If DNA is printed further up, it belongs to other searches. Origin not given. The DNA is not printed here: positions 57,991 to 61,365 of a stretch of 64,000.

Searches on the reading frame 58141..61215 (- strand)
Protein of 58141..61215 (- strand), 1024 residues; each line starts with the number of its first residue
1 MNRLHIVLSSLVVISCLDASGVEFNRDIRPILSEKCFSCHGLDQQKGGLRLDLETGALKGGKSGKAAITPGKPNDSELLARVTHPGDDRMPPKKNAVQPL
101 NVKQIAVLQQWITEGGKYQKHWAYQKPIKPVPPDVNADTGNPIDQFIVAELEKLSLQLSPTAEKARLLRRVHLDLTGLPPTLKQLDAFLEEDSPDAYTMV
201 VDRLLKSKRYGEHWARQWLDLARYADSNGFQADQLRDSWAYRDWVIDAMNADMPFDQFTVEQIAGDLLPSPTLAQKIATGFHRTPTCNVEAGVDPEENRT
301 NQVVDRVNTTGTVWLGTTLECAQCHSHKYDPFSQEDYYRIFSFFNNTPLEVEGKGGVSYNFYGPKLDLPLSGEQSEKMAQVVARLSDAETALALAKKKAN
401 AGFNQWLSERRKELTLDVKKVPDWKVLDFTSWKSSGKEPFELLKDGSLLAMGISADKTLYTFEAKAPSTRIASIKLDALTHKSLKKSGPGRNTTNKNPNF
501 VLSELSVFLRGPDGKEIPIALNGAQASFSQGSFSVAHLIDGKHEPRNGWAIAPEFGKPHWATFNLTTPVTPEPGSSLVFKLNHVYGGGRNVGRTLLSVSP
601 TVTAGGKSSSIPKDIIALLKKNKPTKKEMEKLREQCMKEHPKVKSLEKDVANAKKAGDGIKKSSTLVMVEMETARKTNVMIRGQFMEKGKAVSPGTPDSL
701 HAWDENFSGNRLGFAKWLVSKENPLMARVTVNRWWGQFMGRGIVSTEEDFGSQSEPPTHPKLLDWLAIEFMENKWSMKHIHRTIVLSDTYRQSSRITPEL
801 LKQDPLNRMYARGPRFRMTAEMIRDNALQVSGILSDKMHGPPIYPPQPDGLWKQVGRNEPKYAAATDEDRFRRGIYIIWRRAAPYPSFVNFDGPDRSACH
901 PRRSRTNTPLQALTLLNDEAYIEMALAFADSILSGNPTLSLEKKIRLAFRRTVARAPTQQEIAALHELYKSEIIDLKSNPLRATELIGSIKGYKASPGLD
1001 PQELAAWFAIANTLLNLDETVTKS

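Call 10: search_protein_families(library=pfam, proteins=[window:58141-61215:-], max_evalue=0.001)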
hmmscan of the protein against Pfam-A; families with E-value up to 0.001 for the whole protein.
window:58141-61215:- (1024 aa): 3 families
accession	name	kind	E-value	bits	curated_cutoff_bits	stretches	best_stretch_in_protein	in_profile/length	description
PF07587.16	PSD1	-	2e-99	332.4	28.5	1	710-968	1-243/244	Protein of unknown function (DUF1553)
PF07583.16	PSCyt2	-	1e-85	287.4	29.8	1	142-347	1-207/209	Protein of unknown function (DUF1549)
PF07635.16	PSCyt1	-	1.5e-17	64.4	22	1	36-93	1-58/59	Planctomycete cytochrome C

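Call 64: search_protein_families(library=ncbifam, proteins=[window:58141-61215:-], max_evalue=0.01)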
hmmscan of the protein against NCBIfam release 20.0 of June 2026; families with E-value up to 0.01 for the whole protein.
window:58141-61215:- (1024 aa): 2 families
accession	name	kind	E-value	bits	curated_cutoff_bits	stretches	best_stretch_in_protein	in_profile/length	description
NF047408.1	SA0632_fam_LP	equivalog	0.00031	20.3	70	1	599-651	12-67/68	SA0632 family lipoprotein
TIGR03806.1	chp_HNE_0200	subfamily_domain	0.0051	16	313.3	0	58-113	257-312/314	SO2930 family diheme c-type cytochrome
